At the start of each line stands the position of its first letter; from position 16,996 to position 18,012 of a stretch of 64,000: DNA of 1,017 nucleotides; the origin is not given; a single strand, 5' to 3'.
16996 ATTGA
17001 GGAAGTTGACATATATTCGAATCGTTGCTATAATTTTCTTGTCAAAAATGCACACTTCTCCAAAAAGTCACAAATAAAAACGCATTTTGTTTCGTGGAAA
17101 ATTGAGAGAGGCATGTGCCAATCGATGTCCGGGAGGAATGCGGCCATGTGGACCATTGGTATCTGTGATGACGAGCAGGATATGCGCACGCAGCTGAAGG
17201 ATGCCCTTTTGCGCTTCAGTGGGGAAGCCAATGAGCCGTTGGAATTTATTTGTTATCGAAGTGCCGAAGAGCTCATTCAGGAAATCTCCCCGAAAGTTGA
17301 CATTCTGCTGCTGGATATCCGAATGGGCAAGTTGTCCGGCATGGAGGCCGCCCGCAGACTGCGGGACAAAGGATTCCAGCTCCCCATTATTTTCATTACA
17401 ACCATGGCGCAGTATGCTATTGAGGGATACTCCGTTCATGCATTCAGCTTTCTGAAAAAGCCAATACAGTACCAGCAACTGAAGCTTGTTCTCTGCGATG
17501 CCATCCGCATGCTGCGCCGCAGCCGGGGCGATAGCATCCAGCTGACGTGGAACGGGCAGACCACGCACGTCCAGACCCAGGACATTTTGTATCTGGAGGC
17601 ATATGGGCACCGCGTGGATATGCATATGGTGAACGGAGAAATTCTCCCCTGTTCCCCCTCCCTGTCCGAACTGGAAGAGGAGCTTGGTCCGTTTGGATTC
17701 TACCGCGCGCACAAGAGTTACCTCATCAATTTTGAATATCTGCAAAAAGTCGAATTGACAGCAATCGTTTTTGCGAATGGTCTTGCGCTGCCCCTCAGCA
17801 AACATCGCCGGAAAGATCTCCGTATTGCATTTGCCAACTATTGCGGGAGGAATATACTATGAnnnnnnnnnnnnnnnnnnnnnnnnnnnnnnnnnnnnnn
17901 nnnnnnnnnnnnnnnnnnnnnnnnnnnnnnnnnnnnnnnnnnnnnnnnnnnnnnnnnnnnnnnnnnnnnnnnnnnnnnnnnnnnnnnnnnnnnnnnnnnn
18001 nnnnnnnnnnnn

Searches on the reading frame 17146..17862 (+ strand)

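Call 63: search_protein_families(library=pfam, proteins=[window:17146-17862:+])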
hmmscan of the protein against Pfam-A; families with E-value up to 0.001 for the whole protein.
window:17146-17862:+ (238 aa): 2 families
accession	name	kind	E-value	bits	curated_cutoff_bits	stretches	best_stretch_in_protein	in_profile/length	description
PF04397.21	LytTR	-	1.2e-17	64.4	22.6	1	139-226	3-94/98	LytTr DNA-binding domain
PF00072.30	Response_reg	-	1.5e-16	61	30.2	1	5-113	2-107/111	Response regulator receiver domain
